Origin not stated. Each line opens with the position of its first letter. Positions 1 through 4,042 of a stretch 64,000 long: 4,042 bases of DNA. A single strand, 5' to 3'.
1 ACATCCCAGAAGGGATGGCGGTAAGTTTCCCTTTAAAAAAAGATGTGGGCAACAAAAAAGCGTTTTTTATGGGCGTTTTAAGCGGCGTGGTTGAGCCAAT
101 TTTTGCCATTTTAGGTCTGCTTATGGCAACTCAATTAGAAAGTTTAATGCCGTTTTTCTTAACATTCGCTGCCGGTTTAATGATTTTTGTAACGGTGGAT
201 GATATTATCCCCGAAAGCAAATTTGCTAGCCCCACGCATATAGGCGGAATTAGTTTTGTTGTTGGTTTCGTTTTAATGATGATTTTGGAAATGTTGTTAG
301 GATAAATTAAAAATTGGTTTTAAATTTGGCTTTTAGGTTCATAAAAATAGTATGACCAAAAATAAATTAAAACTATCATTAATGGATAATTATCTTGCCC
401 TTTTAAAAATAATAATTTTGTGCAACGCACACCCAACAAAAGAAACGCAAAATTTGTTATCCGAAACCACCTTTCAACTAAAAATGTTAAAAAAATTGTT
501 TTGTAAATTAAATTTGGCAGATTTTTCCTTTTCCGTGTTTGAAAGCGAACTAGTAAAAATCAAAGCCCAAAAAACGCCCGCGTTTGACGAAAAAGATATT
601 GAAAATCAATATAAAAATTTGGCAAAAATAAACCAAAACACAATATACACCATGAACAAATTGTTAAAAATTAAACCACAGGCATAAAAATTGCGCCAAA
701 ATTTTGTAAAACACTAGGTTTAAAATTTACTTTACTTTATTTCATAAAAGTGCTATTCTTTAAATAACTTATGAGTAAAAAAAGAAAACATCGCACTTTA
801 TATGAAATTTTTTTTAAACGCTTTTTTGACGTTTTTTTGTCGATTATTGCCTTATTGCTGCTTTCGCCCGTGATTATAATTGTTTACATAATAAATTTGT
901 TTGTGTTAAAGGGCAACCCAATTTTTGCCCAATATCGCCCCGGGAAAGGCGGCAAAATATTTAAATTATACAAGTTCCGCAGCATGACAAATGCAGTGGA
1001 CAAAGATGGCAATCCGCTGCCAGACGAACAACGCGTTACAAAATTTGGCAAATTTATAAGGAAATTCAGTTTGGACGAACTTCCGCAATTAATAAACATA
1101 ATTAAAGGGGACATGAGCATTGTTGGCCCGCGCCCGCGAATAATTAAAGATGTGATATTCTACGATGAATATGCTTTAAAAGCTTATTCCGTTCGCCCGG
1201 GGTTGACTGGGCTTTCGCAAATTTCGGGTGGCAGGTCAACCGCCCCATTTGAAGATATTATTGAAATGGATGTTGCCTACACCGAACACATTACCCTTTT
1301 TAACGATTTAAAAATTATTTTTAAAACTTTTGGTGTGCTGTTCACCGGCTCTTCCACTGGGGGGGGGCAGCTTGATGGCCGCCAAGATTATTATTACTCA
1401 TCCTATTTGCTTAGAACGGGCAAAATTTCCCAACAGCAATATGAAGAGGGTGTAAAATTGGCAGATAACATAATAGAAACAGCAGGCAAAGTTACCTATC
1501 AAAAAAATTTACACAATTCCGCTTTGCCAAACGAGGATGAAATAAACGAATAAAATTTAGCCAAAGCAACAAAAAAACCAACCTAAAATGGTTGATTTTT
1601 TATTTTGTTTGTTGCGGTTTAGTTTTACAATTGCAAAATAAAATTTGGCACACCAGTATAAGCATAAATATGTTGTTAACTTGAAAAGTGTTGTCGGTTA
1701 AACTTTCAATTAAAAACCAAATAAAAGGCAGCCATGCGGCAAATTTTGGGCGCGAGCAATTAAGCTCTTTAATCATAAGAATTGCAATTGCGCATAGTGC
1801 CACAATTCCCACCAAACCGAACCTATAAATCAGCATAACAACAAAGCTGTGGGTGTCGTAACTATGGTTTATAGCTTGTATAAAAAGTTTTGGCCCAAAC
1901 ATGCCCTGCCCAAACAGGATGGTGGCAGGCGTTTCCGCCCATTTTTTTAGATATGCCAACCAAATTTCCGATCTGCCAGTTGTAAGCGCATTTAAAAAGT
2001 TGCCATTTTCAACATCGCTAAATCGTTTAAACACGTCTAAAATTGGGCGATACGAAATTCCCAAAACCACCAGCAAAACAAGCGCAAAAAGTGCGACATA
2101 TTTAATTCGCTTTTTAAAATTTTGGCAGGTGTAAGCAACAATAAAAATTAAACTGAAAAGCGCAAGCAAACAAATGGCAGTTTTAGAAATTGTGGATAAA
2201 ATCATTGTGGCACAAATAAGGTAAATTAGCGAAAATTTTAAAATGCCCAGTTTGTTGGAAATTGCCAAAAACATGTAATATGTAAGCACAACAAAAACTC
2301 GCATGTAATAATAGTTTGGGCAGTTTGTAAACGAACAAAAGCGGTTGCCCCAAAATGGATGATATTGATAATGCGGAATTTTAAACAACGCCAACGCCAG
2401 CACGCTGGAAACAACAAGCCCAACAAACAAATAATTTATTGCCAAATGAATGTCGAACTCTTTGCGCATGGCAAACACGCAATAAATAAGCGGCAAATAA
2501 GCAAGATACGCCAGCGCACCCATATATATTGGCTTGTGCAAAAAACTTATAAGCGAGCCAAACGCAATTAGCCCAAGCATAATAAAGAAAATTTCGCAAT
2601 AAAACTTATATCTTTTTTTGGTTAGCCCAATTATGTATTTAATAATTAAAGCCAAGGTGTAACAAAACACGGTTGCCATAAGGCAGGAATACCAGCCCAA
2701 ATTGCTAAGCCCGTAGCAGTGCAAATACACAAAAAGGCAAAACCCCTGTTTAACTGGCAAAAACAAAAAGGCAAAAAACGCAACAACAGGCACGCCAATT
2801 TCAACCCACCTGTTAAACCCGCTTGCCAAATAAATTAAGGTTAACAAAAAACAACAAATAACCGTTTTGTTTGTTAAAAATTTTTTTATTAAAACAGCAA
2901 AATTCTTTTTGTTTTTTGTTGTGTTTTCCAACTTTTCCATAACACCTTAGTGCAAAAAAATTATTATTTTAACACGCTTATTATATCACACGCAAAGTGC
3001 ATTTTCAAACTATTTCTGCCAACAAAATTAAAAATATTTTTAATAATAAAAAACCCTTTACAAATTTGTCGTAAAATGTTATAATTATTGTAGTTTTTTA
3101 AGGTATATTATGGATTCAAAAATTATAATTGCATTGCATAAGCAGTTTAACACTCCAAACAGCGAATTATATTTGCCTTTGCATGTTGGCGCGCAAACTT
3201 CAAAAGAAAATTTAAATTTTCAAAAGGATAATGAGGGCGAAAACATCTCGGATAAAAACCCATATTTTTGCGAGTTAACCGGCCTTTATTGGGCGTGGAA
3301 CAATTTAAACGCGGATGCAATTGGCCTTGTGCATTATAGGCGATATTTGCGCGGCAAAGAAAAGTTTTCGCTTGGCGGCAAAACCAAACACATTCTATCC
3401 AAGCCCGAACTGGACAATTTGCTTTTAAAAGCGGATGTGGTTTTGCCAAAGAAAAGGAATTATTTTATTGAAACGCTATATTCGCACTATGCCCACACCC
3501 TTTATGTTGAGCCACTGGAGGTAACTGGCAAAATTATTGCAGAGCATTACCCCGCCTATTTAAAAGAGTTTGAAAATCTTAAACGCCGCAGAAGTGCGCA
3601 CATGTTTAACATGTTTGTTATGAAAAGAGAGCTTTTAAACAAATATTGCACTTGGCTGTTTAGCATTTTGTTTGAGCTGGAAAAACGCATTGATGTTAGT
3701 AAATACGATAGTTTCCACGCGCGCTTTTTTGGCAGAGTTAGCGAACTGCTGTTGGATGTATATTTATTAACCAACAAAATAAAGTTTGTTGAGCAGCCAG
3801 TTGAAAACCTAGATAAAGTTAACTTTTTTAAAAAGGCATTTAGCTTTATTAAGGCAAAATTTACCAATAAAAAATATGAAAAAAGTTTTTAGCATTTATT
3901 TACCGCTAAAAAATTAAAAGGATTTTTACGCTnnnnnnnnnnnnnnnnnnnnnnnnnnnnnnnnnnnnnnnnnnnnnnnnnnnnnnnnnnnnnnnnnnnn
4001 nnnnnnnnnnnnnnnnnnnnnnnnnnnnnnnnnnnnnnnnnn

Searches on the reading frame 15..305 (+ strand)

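Call 8: search_protein_families(library=pfam, proteins=[window:15-305:+], max_evalue=0.001)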
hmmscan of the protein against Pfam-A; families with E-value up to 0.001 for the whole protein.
window:15-305:+ (96 aa): 1 family
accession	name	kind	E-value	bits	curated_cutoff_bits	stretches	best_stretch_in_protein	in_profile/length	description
PF02535.28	Zip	-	1.2e-08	35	35.1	1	8-91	229-322/323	ZIP Zinc transporter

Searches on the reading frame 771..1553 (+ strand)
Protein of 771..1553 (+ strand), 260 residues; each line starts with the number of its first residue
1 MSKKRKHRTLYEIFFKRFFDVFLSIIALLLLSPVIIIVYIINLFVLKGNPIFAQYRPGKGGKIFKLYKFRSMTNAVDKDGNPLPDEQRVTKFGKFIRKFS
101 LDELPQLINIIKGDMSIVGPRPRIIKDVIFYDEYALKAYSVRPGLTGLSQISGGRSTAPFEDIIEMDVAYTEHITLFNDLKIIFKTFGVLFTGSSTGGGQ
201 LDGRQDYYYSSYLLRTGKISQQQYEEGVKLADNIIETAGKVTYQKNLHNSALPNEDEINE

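Call 8: search_protein_families(library=pfam, proteins=[window:771-1553:+], max_evalue=0.001)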
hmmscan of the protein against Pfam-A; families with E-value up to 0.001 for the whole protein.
window:771-1553:+ (260 aa): 1 family
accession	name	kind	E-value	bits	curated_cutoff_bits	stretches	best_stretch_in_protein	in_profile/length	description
PF02397.22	Bac_transf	-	1.8e-58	197.4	27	1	16-191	1-178/179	Bacterial sugar transferase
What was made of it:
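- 771..1553 (+): Initiating polyprenyl-phosphate sugar-phosphate transferase of the locus. Pfam Bac_transf 1.8e-58 (call 8).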

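Call 77: search_protein_families(library=ncbifam, proteins=[window:771-1553:+], max_evalue=0.00001)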
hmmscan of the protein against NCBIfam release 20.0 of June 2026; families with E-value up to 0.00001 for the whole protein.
window:771-1553:+ (260 aa): 10 families
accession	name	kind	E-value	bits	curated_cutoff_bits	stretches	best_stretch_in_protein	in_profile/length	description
TIGR03025.1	EPS_sugtrans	subfamily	3.3e-65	221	295.55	1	11-194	253-442/445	exopolysaccharide biosynthesis polyprenyl glycosylphosphotransferase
TIGR03023.1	WcaJ_sugtrans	equivalog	1.4e-55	189.4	410.75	1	11-193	258-449/453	undecaprenyl-phosphate glucose phosphotransferase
TIGR03022.1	WbaP_sugtrans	subfamily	5.3e-48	164.4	403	2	86-192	346-451/456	undecaprenyl-phosphate galactose phosphotransferase WbaP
NF041877.1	EPS_EpsZ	equivalog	4.4e-46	157.5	800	1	13-195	263-457/459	exopolysaccharide biosynthesis polyisoprenyl-phosphate hexose-1-phosphate transferase EpsZ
NF052601.1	undeca_RfbP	equivalog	1.5e-43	148.8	330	2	84-196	130-241/244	undecaprenyl-phosphate galactose phosphotransferase family protein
TIGR03013.1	EpsB_2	subfamily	2.9e-40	138.7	393.35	1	9-192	248-438/443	TIGR03013 family XrtA/PEP-CTERM system glycosyltransferase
NF007518.0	PRK10124.1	equivalog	5.1e-37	127.7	684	1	14-187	272-454/464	undecaprenyl-phosphate glucose phosphotransferase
NF011751.0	PRK15204.1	equivalog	3.8e-34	118.1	907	1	13-191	277-470/476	undecaprenyl-phosphate galactose phosphotransferase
NF050817.1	PolSacchBiosHfsE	equivalog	2.2e-30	105.8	750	1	13-192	269-461/467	polysaccharide biosynthesis protein HfsE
NF045514.1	glycotran_HepC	equivalog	5.5e-25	87.9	140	1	3-129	104-218/220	heterocyst development glycosyltransferase HepC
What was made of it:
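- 771..1553 (+): TIGR03025 hit at 221 bits, below its cut-off (call 77).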

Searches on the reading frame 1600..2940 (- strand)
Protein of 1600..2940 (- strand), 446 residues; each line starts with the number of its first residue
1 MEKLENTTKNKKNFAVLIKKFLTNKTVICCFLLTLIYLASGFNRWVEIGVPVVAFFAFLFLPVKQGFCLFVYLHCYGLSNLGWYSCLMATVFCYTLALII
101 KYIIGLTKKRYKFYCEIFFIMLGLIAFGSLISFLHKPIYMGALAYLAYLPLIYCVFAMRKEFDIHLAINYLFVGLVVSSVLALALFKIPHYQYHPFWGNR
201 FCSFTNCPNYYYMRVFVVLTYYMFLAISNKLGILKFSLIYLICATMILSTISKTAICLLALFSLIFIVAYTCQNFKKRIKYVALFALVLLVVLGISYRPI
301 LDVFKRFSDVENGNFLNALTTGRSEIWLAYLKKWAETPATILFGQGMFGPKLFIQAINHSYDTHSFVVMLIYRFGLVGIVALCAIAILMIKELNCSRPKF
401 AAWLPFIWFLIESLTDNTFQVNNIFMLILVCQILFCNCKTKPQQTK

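Call 8: search_protein_families(library=pfam, proteins=[window:1600-2940:-], max_evalue=0.001)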
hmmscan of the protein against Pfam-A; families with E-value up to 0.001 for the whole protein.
window:1600-2940:- (446 aa): 1 family
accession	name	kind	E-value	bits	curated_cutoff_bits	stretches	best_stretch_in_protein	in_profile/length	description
PF04932.20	Wzy_C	-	2.5e-09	37.5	31.7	1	239-382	2-148/149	O-Antigen ligase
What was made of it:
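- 1600..2940 (-): Wzy-like repeat-unit polymerase or ligase. Pfam Wzy_C 2.5e-9 (call 8).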

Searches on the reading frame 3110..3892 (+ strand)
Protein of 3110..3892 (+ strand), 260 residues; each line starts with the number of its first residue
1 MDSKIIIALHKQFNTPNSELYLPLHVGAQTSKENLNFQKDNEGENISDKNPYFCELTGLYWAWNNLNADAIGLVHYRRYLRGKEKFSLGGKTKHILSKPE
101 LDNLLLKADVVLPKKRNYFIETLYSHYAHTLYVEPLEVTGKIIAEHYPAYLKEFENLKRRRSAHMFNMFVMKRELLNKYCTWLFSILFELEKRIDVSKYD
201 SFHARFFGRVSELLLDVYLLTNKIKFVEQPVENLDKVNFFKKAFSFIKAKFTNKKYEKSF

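Call 7: search_protein_families(library=pfam, proteins=[window:3110-3892:+], max_evalue=0.001)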
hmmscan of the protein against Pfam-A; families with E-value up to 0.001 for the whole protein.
window:3110-3892:+ (260 aa): 1 family
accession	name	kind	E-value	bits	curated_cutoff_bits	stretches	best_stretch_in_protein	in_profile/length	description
PF14393.11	DUF4422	-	4.7e-88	295.1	25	1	4-222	1-219/220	Domain of unknown function (DUF4422)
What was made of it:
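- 3110..3892 (+): DUF4422/GT111 glycosyltransferase, a family whose only characterised member transfers galactofuranose. Pfam DUF4422 4.7e-88 (call 7).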

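Call 77: search_protein_families(library=ncbifam, proteins=[window:3110-3892:+], max_evalue=0.00001)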
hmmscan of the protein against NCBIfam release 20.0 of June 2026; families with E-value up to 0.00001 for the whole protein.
window:3110-3892:+ (260 aa): 0 families
